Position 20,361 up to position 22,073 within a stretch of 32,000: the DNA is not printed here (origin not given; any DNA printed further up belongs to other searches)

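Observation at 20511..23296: KaiC-KaiB operon in a methanogen-type genome, in kaiC-then-kaiB order, coupled to sensory and redox genes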

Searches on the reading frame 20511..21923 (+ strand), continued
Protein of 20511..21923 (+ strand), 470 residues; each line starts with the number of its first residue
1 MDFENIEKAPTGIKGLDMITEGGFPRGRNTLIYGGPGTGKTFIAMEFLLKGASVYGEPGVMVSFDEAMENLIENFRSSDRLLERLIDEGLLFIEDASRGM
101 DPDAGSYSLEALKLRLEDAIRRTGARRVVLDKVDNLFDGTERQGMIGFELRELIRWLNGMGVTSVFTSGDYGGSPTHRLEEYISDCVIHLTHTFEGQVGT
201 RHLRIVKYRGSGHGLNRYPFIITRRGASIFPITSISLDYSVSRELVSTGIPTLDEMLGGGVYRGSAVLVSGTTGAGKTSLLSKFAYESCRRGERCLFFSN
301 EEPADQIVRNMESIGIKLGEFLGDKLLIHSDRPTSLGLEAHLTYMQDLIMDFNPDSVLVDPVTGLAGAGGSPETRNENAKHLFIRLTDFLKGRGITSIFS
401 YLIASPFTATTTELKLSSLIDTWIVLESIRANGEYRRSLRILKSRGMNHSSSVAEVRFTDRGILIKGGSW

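Call 24: find_encoding_contigs(protein=P0033, flank=6000, max_places=2)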
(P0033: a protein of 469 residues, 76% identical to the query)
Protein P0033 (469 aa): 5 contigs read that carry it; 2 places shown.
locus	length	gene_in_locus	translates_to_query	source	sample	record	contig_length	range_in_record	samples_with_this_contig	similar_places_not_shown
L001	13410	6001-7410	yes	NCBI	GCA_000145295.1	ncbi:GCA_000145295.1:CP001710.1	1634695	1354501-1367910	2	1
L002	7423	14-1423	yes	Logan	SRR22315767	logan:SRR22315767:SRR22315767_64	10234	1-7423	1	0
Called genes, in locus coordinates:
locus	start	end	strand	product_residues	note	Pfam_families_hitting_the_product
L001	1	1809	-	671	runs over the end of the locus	PF12161:HsdM_N, PF02384:N6_Mtase, PF07669:Eco57I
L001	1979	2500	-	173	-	-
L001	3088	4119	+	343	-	-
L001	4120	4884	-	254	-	PF01061:ABC2_membrane, PF12698:ABC2_membrane_3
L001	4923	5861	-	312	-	PF00005:ABC_tran, PF13304:AAA_21 (weak), PF13732:DrrA1-3_C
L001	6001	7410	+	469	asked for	PF00154:RecA_N (faint), PF03796:DnaB_C (faint), PF06745:ATPase, PF00270:DEAD (faint), PF05625:PAXNEB (weak), PF13481:AAA_25, PF06745:ATPase, PF23442:DUF7125 (weak), +9 more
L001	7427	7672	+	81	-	PF07689:KaiB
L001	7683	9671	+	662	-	PF14417:MEDS, PF08448:PAS_4, PF13188:PAS_8 (faint), PF00989:PAS (weak), PF07568:HisKA_2, PF13581:HATPase_c_2, PF02518:HATPase_c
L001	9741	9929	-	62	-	-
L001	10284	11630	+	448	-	PF00753:Lactamase_B, PF00581:Rhodanese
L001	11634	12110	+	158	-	PF01243:PNPOx_N (weak), PF12900:Pyridox_ox_2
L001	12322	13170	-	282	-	PF01040:UbiA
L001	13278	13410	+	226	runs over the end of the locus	-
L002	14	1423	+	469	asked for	PF00154:RecA_N (faint), PF03796:DnaB_C (faint), PF06745:ATPase, PF00270:DEAD (faint), PF05625:PAXNEB (weak), PF13481:AAA_25, PF06745:ATPase, PF23442:DUF7125 (weak), +9 more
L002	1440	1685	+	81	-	PF07689:KaiB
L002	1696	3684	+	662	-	PF14417:MEDS, PF08448:PAS_4, PF13188:PAS_8 (faint), PF00989:PAS (weak), PF07568:HisKA_2, PF13581:HATPase_c_2, PF02518:HATPase_c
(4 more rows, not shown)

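Call 25: find_encoding_contigs(protein=P0036, flank=6000, max_places=2)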
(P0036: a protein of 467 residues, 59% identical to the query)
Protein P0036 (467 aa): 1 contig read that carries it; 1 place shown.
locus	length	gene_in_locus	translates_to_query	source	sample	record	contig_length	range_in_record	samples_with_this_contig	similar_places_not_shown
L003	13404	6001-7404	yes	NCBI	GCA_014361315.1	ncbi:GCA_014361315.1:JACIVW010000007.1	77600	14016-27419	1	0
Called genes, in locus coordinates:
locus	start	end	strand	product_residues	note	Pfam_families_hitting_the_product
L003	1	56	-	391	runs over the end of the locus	PF01905:DevR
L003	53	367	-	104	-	-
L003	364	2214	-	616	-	-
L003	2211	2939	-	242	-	PF21350:Cas6_I-A, PF01881:Cas_Cas6_C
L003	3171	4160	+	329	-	PF02749:QRPTase_N, PF01729:QRPTase_C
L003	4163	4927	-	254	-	PF01061:ABC2_membrane, PF12698:ABC2_membrane_3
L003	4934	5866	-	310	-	PF00005:ABC_tran, PF02463:SMC_N (faint), PF13175:AAA_15 (faint), PF13476:AAA_23 (weak), PF13304:AAA_21 (weak), PF13732:DrrA1-3_C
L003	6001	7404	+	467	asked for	PF00154:RecA_N (faint), PF03796:DnaB_C (faint), PF06745:ATPase, PF23442:DUF7125 (faint), PF13191:AAA_16 (faint), PF13481:AAA_25 (weak), PF13481:AAA_25, PF06745:ATPase, +4 more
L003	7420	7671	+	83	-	PF07689:KaiB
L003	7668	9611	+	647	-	PF14417:MEDS, PF08448:PAS_4, PF00989:PAS, PF13426:PAS_9 (weak), PF07536:HWE_HK, PF07568:HisKA_2, PF13581:HATPase_c_2 (weak), PF02518:HATPase_c, +1 more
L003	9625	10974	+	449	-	PF00753:Lactamase_B, PF00581:Rhodanese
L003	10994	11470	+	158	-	PF01243:PNPOx_N, PF12900:Pyridox_ox_2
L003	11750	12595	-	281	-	PF01040:UbiA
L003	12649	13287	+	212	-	-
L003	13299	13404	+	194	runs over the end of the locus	PF02223:Thymidylate_kin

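Call 26: find_encoding_contigs(protein=P0039, flank=6000, max_places=2)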
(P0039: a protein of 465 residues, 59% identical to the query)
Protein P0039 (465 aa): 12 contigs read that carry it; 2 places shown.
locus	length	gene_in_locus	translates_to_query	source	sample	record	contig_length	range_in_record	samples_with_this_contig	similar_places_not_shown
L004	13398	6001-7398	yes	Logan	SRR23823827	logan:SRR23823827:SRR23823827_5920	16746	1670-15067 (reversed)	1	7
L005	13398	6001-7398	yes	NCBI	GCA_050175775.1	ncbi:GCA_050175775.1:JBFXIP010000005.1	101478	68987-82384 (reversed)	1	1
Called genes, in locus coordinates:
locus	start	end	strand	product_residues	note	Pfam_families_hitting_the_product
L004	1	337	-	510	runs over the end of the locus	PF12161:HsdM_N, PF02384:N6_Mtase, PF07669:Eco57I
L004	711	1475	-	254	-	PF01061:ABC2_membrane, PF12698:ABC2_membrane_3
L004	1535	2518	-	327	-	PF00005:ABC_tran, PF13175:AAA_15 (faint), PF13304:AAA_21 (weak), PF13732:DrrA1-3_C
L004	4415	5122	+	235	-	-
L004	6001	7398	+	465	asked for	PF00154:RecA_N (faint), PF06745:ATPase, PF04851:ResIII (faint), PF13191:AAA_16 (faint), PF03796:DnaB_C (weak), PF06745:ATPase, PF13481:AAA_25, PF23442:DUF7125 (weak), +5 more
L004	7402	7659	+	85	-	PF07689:KaiB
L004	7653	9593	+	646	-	PF14417:MEDS, PF00989:PAS (weak), PF08448:PAS_4, PF00989:PAS, PF08448:PAS_4 (weak), PF07536:HWE_HK, PF07568:HisKA_2, PF02518:HATPase_c, +3 more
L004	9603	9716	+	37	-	-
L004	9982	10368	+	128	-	-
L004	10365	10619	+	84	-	PF00581:Rhodanese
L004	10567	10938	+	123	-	PF00581:Rhodanese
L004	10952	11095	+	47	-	PF12900:Pyridox_ox_2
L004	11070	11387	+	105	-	PF12900:Pyridox_ox_2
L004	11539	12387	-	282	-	PF01040:UbiA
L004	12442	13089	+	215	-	-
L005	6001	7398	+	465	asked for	PF00154:RecA_N (faint), PF06745:ATPase, PF04851:ResIII (faint), PF13191:AAA_16 (faint), PF03796:DnaB_C (weak), PF06745:ATPase, PF13481:AAA_25, PF23442:DUF7125 (weak), +5 more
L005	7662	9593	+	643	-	PF14417:MEDS, PF00989:PAS (weak), PF08448:PAS_4, PF00989:PAS, PF08448:PAS_4 (weak), PF07536:HWE_HK, PF07568:HisKA_2, PF02518:HATPase_c, +3 more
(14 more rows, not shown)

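Call 28: find_encoding_contigs(protein=P0032, flank=6000, max_places=2)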
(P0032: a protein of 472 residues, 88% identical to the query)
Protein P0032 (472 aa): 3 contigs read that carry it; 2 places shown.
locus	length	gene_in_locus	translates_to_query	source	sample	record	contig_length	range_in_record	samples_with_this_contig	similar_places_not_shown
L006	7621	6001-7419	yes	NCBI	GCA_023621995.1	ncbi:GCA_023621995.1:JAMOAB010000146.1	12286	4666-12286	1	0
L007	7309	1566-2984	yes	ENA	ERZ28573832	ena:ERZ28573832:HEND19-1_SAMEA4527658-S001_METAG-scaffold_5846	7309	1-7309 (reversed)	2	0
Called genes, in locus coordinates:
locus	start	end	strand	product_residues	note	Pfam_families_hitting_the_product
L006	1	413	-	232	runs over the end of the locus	PF09704:Cas_Cas5d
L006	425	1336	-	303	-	PF01905:DevR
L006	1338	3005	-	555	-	-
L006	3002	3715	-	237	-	PF01881:Cas_Cas6_C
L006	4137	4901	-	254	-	PF01061:ABC2_membrane, PF12698:ABC2_membrane_3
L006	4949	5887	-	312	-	PF00005:ABC_tran, PF13304:AAA_21 (weak), PF13732:DrrA1-3_C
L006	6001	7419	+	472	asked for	PF00154:RecA_N (faint), PF03796:DnaB_C (faint), PF05625:PAXNEB (faint), PF06745:ATPase, PF01695:IstB_IS21 (faint), PF13481:AAA_25, PF06745:ATPase, PF23442:DUF7125 (weak), +4 more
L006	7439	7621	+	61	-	?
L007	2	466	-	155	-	?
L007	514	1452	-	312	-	PF00005:ABC_tran, PF13304:AAA_21 (weak), PF13732:DrrA1-3_C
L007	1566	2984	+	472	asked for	PF00154:RecA_N (faint), PF03796:DnaB_C (faint), PF05625:PAXNEB (faint), PF06745:ATPase, PF01695:IstB_IS21 (faint), PF13481:AAA_25, PF06745:ATPase, PF23442:DUF7125 (weak), +4 more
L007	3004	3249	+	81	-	PF07689:KaiB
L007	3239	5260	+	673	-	PF14417:MEDS, PF00989:PAS (faint), PF13188:PAS_8 (faint), PF08448:PAS_4, PF07536:HWE_HK (weak), PF07568:HisKA_2, PF13581:HATPase_c_2, PF02518:HATPase_c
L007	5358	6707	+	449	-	PF00753:Lactamase_B, PF00581:Rhodanese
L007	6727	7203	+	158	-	PF01243:PNPOx_N (weak), PF12900:Pyridox_ox_2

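Call 29: find_encoding_contigs(protein=P0034, flank=6000, max_places=1)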
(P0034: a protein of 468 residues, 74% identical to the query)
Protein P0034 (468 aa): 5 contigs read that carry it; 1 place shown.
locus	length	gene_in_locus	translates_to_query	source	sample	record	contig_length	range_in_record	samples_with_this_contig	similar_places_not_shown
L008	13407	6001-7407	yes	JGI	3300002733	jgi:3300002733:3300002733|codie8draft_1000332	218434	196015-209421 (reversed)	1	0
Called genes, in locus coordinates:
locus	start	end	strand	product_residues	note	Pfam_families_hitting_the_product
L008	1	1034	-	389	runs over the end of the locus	PF01905:DevR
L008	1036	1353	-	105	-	-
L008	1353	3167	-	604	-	-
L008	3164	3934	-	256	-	PF21350:Cas6_I-A, PF01881:Cas_Cas6_C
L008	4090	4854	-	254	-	PF01061:ABC2_membrane, PF12698:ABC2_membrane_3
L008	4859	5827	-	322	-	PF00005:ABC_tran, PF13304:AAA_21 (weak), PF13732:DrrA1-3_C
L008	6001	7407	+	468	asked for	PF00154:RecA_N (faint), PF01695:IstB_IS21 (faint), PF06745:ATPase, PF13481:AAA_25 (weak), PF05625:PAXNEB (weak), PF13481:AAA_25, PF06745:ATPase, PF23442:DUF7125, +8 more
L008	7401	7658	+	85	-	PF07689:KaiB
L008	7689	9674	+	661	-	PF14417:MEDS, PF00989:PAS (faint), PF08448:PAS_4, PF13188:PAS_8 (faint), PF13426:PAS_9 (faint), PF07568:HisKA_2, PF13581:HATPase_c_2, PF02518:HATPase_c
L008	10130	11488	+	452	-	PF00753:Lactamase_B, PF00581:Rhodanese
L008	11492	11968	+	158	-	PF12900:Pyridox_ox_2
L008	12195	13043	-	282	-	PF01040:UbiA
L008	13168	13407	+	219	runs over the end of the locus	-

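Call 30: find_encoding_contigs(protein=P0037, flank=6000, max_places=1)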
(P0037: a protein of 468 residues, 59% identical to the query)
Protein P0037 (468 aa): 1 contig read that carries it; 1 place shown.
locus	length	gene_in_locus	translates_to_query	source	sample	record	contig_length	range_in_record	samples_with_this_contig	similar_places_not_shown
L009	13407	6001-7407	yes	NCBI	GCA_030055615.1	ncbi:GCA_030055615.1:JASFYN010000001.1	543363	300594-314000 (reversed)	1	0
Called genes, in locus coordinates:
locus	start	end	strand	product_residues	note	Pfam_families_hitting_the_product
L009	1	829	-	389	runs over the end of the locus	PF01905:DevR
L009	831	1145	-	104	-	-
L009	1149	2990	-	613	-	-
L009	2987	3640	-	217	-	PF21350:Cas6_I-A, PF01881:Cas_Cas6_C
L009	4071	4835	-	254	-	PF01061:ABC2_membrane, PF12698:ABC2_membrane_3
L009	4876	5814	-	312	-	PF00005:ABC_tran, PF02463:SMC_N (faint), PF13175:AAA_15 (faint), PF13476:AAA_23 (faint), PF13304:AAA_21 (weak), PF13732:DrrA1-3_C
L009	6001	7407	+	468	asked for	PF06745:ATPase, PF13481:AAA_25, PF13401:AAA_22 (weak), PF05625:PAXNEB (weak), PF13481:AAA_25, PF03796:DnaB_C (weak), PF06745:ATPase, PF23442:DUF7125 (weak), +11 more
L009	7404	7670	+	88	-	PF07689:KaiB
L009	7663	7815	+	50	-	-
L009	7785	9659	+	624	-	PF14417:MEDS, PF08448:PAS_4, PF13426:PAS_9 (weak), PF00989:PAS (weak), PF13188:PAS_8 (weak), PF07536:HWE_HK, PF07568:HisKA_2, PF02518:HATPase_c, +1 more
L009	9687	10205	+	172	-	PF00753:Lactamase_B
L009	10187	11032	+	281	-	PF00581:Rhodanese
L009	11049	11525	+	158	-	PF01243:PNPOx_N, PF12900:Pyridox_ox_2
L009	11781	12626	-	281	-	PF01040:UbiA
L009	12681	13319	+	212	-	-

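Call 33: find_encoding_contigs(protein=P0066, flank=6000, max_places=1)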
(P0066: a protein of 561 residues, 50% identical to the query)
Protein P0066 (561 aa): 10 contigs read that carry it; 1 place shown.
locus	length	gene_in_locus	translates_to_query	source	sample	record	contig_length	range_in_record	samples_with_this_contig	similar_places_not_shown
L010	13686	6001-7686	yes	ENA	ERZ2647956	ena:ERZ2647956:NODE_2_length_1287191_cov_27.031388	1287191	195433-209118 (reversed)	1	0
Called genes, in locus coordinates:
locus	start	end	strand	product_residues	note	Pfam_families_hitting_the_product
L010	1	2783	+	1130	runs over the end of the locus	PF00384:Molybdopterin, PF01568:Molydop_binding, PF00266:Aminotran_5, PF01041:DegT_DnrJ_EryC1, PF01212:Beta_elim_lyase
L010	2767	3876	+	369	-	PF10017:Methyltransf_33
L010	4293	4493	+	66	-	PF00313:CSD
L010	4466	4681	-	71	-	-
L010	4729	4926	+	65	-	-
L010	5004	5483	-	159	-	PF14361:RsbRD_N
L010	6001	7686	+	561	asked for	PF03796:DnaB_C (weak), PF06745:ATPase, PF13481:AAA_25 (weak), PF13481:AAA_25 (weak), PF03796:DnaB_C (weak), PF06745:ATPase, PF13191:AAA_16 (weak), PF23442:DUF7125 (weak), +11 more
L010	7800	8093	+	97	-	PF07689:KaiB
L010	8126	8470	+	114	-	PF07689:KaiB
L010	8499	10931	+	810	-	PF00989:PAS, PF08448:PAS_4, PF24820:Diguanyl_cycl_sensor, PF13426:PAS_9, PF08448:PAS_4, PF00989:PAS, PF08448:PAS_4, PF13426:PAS_9, +5 more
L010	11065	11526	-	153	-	-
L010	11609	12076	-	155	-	PF05008:V-SNARE (weak)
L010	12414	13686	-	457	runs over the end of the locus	PF00072:Response_reg, PF07728:AAA_5 (faint), PF00158:Sigma54_activat, PF14532:Sigma54_activ_2, PF01078:Mg_chelatase (faint), PF25601:AAA_lid_14, PF02954:HTH_8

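Call 34: find_encoding_contigs(protein=P0106, flank=6000, max_places=1)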
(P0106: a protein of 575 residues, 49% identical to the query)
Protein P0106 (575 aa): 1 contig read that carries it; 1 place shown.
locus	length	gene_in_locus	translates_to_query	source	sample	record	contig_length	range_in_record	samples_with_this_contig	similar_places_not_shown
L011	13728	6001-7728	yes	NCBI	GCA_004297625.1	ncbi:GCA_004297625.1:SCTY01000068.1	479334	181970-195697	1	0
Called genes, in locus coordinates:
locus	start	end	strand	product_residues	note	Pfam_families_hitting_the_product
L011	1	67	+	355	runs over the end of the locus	PF07690:MFS_1, PF12832:MFS_1_like (weak), PF07690:MFS_1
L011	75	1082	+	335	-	PF00316:FBPase, PF18913:FBPase_C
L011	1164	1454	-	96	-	PF02201:SWIB, PF26291:SWIB_eIF2D (weak)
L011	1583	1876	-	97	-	-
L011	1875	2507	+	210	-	PF12766:Pyridox_oxase_2 (weak), PF01243:PNPOx_N, PF10590:PNP_phzG_C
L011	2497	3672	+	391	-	PF06779:MFS_4 (weak), PF07690:MFS_1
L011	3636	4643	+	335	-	PF01636:APH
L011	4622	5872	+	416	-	PF03952:Enolase_N, PF00113:Enolase_C, PF13378:MR_MLE_C (weak)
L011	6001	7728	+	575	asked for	PF00154:RecA_N (faint), PF03796:DnaB_C (faint), PF06745:ATPase, PF13481:AAA_25 (weak), PF23442:DUF7125 (faint), PF00004:AAA (faint), PF13481:AAA_25, PF06745:ATPase, +3 more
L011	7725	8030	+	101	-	PF07689:KaiB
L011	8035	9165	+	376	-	PF00989:PAS (weak), PF13188:PAS_8 (faint), PF13426:PAS_9 (weak), PF24820:Diguanyl_cycl_sensor (faint), PF08448:PAS_4 (weak), PF13426:PAS_9 (weak), PF00512:HisKA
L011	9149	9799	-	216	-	PF13191:AAA_16 (weak), PF00005:ABC_tran, PF13304:AAA_21 (faint)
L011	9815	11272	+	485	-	PF00120:Gln-synt_C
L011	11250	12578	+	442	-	PF00355:Rieske, PF00848:Ring_hydroxyl_A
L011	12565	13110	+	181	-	PF13577:SnoaL_4 (weak), PF00866:Ring_hydroxyl_B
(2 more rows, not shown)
